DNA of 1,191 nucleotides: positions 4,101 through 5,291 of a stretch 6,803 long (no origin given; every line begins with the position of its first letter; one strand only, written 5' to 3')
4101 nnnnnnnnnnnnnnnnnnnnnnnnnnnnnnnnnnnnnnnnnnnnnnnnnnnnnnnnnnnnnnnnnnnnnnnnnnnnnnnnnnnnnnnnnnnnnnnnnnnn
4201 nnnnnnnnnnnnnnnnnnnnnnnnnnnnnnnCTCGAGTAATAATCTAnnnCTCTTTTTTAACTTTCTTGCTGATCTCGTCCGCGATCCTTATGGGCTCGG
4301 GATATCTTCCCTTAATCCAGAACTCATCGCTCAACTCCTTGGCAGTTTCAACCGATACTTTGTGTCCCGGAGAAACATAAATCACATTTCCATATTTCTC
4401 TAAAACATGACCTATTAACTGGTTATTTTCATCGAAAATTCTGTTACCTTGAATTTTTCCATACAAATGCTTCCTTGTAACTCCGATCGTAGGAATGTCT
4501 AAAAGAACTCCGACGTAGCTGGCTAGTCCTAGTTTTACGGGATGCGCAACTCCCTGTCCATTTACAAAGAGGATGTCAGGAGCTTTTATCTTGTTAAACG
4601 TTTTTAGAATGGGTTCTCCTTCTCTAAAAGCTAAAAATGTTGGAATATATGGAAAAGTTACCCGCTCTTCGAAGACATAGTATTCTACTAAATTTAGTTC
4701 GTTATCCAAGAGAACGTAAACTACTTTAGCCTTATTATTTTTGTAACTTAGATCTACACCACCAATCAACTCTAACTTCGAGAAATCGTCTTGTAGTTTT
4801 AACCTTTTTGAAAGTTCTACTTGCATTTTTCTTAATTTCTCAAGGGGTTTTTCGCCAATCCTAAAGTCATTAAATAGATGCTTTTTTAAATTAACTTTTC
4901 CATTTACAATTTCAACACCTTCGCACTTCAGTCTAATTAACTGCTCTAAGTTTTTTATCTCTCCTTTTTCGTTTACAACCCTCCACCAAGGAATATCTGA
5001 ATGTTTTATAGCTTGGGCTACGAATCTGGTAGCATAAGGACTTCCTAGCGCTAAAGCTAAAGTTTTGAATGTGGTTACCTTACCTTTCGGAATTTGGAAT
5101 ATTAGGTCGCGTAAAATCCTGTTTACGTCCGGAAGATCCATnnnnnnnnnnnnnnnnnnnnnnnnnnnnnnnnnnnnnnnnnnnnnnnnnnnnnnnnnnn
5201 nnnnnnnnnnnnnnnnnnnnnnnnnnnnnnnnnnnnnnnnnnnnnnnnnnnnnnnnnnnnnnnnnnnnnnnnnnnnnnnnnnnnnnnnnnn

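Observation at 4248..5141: Endonuclease V fused to an alkyltransferase-like domain whose active-site Cys is replaced by Trp (PWWRV)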

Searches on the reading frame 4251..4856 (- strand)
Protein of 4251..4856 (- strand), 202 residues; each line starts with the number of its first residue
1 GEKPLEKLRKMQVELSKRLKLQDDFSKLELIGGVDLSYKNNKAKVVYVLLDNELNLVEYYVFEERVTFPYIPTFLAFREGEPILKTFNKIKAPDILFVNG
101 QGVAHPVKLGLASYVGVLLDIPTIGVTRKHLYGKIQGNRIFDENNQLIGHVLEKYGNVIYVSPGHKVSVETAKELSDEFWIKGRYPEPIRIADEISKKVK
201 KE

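Call 32: search_protein_representatives(protein=window:4251-4856:-)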
Query: 202 residues. Proteins with E-value up to 0.001 (for the whole library): 3932; up to 1e-10: 2373; up to 1e-30: 99. The best 150 are listed.
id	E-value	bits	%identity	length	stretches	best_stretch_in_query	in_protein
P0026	4.9e-68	245.1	58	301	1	2-201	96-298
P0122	3.6e-43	163.9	49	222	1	3-202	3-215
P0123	3.9e-42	160.6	47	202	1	6-198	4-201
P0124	8.9e-42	159.4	49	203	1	5-199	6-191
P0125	4.0e-41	157.3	43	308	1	3-196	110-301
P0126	2.1e-40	154.9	39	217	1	7-200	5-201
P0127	4.0e-40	154.0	44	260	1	3-198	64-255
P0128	5.0e-40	153.7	46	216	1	2-182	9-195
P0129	3.7e-39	150.9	45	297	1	4-201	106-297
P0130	3.1e-38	147.8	44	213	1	5-200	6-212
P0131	8.3e-38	146.4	40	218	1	6-201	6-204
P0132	9.1e-38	146.3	47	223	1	3-193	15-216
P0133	2.6e-37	144.8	42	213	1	7-201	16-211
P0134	2.7e-37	144.8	44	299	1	2-192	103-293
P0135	5.4e-37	143.8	42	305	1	3-198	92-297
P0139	1.4e-36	142.5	46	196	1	6-200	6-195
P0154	4.0e-34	134.4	40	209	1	6-200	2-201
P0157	4.9e-34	134.1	41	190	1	5-193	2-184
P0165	3.3e-33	131.4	41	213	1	5-197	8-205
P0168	5.4e-33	130.7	40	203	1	5-200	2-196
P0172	1.3e-32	129.5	39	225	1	10-202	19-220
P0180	2.6e-32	128.5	40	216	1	8-197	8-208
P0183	5.0e-32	127.6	41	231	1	5-195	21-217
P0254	1.4e-29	119.6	40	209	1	4-201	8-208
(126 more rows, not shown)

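Call 36: list_cluster_members(proteins=[P0139, P0157, P0165, P0168, P0128, P0154, P0183, P0180, P0172, P0254])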
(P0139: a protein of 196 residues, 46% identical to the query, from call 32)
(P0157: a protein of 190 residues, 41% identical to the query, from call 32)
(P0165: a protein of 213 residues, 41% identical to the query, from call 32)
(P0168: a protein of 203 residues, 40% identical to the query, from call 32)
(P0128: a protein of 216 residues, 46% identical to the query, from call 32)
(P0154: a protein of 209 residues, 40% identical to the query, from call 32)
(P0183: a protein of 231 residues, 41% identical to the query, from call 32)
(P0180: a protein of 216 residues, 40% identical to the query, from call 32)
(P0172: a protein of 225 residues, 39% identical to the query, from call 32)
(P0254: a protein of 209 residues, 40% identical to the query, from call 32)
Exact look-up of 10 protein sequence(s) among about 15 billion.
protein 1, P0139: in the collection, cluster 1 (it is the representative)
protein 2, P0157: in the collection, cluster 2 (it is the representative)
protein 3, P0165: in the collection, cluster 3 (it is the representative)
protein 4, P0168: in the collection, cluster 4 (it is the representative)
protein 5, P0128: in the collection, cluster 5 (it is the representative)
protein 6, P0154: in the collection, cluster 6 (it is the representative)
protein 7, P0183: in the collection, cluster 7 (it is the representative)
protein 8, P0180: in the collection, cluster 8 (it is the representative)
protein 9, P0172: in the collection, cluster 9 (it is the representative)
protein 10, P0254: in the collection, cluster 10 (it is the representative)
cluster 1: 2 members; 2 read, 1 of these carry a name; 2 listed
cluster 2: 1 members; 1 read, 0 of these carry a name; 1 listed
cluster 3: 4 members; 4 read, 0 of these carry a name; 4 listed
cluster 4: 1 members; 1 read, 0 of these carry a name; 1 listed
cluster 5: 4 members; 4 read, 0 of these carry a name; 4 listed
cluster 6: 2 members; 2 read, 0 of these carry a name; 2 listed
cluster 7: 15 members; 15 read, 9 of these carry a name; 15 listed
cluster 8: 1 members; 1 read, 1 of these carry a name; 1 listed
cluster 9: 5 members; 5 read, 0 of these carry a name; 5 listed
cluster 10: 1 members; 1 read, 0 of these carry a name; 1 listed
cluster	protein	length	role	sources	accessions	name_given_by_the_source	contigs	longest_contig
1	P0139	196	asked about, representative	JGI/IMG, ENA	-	-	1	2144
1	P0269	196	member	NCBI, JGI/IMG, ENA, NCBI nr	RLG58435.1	MAG: endonuclease V [Candidatus Hydrothermarchaeota archaeon]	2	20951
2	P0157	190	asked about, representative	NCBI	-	-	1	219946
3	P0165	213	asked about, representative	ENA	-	-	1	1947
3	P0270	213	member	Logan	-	-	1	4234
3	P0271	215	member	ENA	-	-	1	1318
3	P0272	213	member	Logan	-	-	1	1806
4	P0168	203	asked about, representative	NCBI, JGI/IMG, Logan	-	-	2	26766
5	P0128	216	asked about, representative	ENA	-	-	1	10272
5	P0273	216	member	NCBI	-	-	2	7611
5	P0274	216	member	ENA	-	-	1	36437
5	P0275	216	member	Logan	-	-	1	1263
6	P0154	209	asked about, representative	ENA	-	-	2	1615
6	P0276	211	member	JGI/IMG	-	-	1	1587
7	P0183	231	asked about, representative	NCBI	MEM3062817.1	MAG: endonuclease V [Nitrososphaerota archaeon]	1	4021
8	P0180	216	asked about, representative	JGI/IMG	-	deoxyribonuclease V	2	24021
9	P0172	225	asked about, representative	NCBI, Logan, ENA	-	-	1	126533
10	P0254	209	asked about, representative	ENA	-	-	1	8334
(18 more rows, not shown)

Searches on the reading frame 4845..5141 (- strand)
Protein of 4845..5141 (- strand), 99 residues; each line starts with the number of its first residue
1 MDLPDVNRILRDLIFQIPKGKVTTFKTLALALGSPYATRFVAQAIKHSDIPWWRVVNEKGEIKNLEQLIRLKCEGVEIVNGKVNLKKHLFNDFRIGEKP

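Call 6: search_solved_structures(query=window:4845-5141:-, max_evalue=10, show_alignments=5)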
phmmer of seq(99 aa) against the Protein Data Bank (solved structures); distinct sequences matched with E-value up to 10: 17.
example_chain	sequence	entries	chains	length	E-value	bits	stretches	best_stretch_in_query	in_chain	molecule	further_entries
2kif_A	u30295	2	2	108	8.6e-10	41.8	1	13-90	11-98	O6-methylguanine-DNA methyltransferase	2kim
3gva_A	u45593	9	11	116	1.8e-08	37.6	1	11-81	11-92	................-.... protein 1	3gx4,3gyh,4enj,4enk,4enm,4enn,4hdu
6ga0_A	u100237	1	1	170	0.14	15.5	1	14-79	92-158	Methylated-DNA--protein-cysteine methyltransferase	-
5llq_A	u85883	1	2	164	0.17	15.2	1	14-74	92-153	Methylated-DNA--protein-cysteine methyltransferase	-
1sfe_A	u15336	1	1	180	0.29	14.4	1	15-63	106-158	ADA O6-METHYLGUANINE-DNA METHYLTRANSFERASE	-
4zyg_A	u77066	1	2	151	0.35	14.2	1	14-73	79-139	Methylated-DNA--protein-cysteine methyltransferase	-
4zyh_A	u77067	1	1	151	0.35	14.2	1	14-73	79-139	Methylated-DNA--protein-cysteine methyltransferase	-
4zye_A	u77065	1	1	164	0.43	13.9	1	14-73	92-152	Methylated-DNA--protein-cysteine methyltransferase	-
4zyd_A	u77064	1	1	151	0.47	13.8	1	14-72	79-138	Methylated-DNA--protein-cysteine methyltransferase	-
4cnf_A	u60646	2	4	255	0.83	13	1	17-86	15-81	SPOU RRNA METHYLASE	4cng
8aes_A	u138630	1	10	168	0.95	12.8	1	14-65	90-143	Methylated-DNA--protein-cysteine methyltransferase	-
1qnt_A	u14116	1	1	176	1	12.7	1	8-64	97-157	METHYLATED-DNA--PROTEIN-CYSTEINE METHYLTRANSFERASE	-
1yfh_A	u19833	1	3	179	1.1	12.6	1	8-64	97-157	Methylated-DNA--protein-cysteine methyltransferase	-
8hku_L45A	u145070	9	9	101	1.1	12.6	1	43-86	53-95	DUF2280 domain-containing protein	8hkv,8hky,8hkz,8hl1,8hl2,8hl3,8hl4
1t39_A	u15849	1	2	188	1.2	12.5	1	8-64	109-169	Methylated-DNA--protein-cysteine methyltransferase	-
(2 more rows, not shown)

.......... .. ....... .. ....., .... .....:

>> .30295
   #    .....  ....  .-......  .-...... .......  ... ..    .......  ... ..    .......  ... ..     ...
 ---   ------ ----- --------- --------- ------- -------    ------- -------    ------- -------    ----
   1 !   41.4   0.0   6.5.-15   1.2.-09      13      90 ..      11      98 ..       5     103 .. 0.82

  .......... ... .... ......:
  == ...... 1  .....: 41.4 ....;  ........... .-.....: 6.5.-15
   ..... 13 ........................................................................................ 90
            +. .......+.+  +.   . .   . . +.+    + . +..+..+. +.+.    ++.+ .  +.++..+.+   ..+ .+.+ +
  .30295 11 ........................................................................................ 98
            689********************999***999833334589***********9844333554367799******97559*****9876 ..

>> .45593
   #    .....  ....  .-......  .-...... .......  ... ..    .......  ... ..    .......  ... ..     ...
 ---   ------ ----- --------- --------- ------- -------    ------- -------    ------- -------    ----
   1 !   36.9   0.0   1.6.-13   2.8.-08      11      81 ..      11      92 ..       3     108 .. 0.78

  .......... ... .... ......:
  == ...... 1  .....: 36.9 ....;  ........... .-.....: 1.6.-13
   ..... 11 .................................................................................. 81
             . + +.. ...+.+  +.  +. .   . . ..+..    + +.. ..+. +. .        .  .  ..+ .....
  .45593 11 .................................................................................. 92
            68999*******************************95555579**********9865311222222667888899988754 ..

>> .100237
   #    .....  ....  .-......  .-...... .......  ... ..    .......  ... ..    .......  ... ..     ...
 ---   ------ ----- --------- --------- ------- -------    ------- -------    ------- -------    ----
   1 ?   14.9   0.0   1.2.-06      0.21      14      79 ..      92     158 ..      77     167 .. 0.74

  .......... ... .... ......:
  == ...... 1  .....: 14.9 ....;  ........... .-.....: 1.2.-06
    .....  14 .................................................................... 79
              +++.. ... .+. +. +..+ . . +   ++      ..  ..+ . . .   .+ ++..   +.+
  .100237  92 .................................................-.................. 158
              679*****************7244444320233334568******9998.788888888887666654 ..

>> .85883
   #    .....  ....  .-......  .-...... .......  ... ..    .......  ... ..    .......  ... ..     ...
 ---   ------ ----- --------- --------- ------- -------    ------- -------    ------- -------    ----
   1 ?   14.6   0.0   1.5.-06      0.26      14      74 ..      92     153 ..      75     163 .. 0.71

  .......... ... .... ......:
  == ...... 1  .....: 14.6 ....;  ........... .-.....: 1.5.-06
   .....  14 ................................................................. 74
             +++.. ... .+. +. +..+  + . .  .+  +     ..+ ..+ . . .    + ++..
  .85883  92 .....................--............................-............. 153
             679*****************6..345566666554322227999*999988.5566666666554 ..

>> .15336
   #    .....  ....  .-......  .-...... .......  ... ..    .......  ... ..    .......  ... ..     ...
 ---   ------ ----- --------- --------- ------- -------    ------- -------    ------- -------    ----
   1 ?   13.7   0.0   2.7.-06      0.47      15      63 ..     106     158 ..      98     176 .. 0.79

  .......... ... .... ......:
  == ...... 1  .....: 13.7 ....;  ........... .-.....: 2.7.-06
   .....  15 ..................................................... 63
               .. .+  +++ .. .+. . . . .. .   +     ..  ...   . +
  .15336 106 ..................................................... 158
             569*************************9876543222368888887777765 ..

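Call 26: find_homologous_proteins(query=window:4857-5141:-, max_evalue=0.001)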
Query seq(95 aa) (95 aa): 1 proteins with E <= 0.001 among 3 candidates.
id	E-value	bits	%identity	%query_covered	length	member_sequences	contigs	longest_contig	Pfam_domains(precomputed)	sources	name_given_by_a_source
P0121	9.3e-16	75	52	91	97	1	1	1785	PF01035.27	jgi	-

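Call 53: search_solved_structures(query=A3, max_evalue=10, show_alignments=2)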
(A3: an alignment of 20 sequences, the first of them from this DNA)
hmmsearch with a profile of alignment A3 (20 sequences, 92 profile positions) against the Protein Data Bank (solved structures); distinct sequences matched with E-value up to 10: 11.
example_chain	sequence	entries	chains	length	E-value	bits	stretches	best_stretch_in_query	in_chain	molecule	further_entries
2kif_A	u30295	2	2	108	1.5e-13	53.9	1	3-89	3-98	O6-methylguanine-DNA methyltransferase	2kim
3gva_A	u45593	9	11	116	1.5e-12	50.7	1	1-89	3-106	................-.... protein 1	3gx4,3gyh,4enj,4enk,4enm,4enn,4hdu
6ga0_A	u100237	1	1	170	0.00019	24.7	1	12-79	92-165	Methylated-DNA--protein-cysteine methyltransferase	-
5llq_A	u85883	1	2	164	0.00037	23.8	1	12-76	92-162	Methylated-DNA--protein-cysteine methyltransferase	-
8aes_A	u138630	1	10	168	0.0008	22.7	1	12-80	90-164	Methylated-DNA--protein-cysteine methyltransferase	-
4zyh_A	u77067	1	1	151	0.0012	22.1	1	12-76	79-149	Methylated-DNA--protein-cysteine methyltransferase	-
4zyg_A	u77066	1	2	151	0.0019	21.5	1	12-76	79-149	Methylated-DNA--protein-cysteine methyltransferase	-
4zye_A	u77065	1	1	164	0.0025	21.1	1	12-76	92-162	Methylated-DNA--protein-cysteine methyltransferase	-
4zyd_A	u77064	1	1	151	0.0026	21.1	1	12-76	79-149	Methylated-DNA--protein-cysteine methyltransferase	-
1sfe_A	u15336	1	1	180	0.045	17.1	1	10-60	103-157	ADA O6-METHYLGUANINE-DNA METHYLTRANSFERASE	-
7txj_a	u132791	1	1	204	1.4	12.3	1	23-63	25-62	MCP2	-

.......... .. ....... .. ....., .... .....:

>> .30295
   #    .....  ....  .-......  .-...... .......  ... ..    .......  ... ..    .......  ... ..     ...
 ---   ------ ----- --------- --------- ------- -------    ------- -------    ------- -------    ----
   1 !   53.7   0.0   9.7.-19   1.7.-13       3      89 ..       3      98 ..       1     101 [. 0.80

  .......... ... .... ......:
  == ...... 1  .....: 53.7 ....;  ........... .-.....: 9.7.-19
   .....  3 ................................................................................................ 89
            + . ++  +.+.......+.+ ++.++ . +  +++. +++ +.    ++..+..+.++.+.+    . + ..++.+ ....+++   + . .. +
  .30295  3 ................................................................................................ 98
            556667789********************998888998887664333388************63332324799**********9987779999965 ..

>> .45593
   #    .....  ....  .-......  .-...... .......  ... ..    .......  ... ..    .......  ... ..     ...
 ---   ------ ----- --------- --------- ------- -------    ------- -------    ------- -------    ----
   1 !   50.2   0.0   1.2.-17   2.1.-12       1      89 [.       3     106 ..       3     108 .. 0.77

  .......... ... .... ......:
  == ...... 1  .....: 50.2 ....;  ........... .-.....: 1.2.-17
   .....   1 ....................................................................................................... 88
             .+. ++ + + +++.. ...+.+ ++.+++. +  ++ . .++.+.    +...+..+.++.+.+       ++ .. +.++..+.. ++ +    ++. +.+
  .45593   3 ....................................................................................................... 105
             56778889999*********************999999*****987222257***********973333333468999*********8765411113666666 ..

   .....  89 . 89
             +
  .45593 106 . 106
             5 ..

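Call 61: find_homologous_proteins(query=A3, max_evalue=0.001)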
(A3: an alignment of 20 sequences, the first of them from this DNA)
Query A3 (20 sequences) (93 aa, profile of the alignment): 307 proteins with E <= 0.001 among 1298 candidates; the best 120 are listed.
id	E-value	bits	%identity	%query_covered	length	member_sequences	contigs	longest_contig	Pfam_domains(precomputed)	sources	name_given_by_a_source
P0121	1.8e-33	132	53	90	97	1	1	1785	PF01035.27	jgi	-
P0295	1.6e-14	72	47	89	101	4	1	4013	PF01035.27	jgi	-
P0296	3.6e-14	70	40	77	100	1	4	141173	PF01035.27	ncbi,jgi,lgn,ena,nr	ncbi:MAG: MGMT family protein [Candidatus Diapherotrites archaeon]|nr:MGMT family protein [Candidatu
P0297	1.3e-13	69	45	60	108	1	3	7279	PF01035.27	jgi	jgi:methylated-DNA-protein-cysteine methyltransferase-like protein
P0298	2.9e-13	67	41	92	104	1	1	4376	PF01035.27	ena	-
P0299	1.7e-12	65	37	86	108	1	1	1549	PF01035.27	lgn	-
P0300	2.2e-12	65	34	88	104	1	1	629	PF01035.27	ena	-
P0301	2.5e-12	64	39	95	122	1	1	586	PF01035.27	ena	-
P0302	4.3e-12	64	40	84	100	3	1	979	PF01035.27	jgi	-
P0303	4.3e-12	64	45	89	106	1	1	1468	PF01035.27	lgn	-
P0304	4.7e-12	64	41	81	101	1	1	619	PF01035.27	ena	-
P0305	5.8e-12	63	41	94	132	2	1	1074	PF01035.27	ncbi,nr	ncbi:MAG: MGMT family protein, partial [Thermoplasmata archaeon]|nr:MGMT family protein [Thermoplasm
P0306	9.2e-12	63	37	83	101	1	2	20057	PF01035.27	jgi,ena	-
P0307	1.8e-11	62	43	84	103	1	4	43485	PF01035.27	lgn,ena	-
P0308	2.0e-11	62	41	91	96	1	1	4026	PF01035.27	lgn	-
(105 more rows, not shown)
